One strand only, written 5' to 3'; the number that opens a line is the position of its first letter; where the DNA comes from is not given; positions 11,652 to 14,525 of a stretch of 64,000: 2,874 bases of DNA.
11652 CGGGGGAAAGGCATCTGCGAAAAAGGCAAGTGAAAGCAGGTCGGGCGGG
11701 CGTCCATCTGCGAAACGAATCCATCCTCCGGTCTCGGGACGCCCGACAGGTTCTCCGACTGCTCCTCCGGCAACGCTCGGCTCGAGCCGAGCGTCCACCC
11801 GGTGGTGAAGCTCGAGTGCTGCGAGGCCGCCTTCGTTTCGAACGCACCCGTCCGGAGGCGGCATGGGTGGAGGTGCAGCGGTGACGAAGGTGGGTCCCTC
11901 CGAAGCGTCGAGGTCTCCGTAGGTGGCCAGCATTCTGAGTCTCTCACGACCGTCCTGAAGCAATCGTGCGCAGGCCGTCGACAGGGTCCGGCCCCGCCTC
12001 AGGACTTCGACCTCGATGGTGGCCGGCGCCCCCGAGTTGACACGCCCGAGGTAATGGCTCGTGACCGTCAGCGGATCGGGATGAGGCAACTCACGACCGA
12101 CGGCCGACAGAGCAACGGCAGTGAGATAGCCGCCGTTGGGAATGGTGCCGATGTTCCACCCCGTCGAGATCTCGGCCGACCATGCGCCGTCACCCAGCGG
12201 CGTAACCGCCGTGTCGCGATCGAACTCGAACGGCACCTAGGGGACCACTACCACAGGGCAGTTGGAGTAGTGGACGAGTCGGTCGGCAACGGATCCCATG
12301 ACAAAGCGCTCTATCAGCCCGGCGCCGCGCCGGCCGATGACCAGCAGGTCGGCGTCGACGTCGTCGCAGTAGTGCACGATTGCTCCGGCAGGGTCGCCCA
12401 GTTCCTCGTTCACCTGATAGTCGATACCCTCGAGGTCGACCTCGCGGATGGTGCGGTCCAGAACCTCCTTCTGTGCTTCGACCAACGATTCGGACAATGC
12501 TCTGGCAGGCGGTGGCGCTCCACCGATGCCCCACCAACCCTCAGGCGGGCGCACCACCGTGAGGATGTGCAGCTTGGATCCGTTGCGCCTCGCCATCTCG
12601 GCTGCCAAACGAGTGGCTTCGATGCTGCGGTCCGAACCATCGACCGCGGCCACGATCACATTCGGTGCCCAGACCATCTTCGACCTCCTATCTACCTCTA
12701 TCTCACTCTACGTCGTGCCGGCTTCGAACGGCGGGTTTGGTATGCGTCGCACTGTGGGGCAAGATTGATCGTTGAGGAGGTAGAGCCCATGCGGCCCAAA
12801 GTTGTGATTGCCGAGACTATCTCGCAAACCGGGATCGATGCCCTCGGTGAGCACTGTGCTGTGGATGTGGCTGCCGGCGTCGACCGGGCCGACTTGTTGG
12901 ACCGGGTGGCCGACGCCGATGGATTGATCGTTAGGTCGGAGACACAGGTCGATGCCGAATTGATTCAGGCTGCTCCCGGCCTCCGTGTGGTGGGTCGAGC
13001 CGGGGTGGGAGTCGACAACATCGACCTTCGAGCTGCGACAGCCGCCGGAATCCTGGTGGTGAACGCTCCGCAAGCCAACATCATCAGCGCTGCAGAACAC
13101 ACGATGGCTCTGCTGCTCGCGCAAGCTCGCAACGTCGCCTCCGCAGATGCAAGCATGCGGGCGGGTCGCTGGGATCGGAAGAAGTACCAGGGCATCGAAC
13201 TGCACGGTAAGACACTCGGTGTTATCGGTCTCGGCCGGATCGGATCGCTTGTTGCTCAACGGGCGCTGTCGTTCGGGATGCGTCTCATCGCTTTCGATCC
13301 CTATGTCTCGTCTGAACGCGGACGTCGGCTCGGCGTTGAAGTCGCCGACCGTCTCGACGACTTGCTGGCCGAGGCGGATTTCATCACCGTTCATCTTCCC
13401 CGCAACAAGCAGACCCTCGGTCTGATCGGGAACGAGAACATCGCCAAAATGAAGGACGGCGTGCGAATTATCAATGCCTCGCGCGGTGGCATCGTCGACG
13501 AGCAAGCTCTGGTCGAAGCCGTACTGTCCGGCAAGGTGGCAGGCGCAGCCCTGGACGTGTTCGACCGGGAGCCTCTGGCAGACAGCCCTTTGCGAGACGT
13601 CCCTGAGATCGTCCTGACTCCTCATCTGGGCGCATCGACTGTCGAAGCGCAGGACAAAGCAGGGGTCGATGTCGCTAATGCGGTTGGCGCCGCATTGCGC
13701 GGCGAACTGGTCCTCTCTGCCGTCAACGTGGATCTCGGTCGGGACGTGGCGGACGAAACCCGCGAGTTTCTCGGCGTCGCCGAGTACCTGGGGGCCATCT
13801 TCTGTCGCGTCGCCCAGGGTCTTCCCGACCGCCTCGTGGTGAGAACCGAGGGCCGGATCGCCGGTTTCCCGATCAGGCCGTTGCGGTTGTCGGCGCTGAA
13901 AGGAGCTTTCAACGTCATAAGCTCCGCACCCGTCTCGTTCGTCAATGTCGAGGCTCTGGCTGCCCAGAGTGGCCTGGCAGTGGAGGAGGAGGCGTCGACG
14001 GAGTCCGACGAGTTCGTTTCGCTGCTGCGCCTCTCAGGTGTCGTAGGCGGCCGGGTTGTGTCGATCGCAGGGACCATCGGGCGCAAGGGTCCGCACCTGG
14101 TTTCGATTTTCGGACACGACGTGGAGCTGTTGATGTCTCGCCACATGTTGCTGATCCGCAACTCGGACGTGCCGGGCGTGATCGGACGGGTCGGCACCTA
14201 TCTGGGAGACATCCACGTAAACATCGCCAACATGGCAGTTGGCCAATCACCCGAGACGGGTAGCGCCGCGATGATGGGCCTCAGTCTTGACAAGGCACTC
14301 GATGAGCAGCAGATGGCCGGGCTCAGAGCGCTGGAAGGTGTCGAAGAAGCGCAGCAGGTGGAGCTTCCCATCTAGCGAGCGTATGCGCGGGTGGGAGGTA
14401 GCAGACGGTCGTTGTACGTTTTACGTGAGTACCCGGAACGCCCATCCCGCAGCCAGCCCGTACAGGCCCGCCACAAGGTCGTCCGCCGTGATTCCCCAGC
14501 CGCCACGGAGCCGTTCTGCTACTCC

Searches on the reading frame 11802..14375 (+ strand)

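Call 28: search_protein_families(library=pfam, proteins=[window:11802-14375:+], max_evalue=0.0001)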
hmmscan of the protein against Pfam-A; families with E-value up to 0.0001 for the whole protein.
window:11802-14375:+ (857 aa): 5 families
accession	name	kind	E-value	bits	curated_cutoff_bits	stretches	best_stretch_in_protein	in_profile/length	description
PF02826.25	2-Hacid_dh_C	-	1.8e-60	203.8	25.1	1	435-610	1-178/178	D-isomer specific 2-hydroxyacid dehydrogenase, NAD binding domain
PF00389.36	2-Hacid_dh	-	1.3e-35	122.4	24.6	1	334-642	1-134/134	D-isomer specific 2-hydroxyacid dehydrogenase, catalytic domain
PF19304.4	PGDH_inter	-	6.4e-13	49.3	27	1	654-769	3-118/119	D-3-phosphoglycerate dehydrogenase intervening domain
PF01842.31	ACT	-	1.3e-05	25.3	27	1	781-830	1-50/66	ACT domain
PF03446.21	NAD_binding_2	-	6.2e-05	23.5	21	0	472-571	2-104/161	NAD binding domain of 6-phosphogluconate dehydrogenase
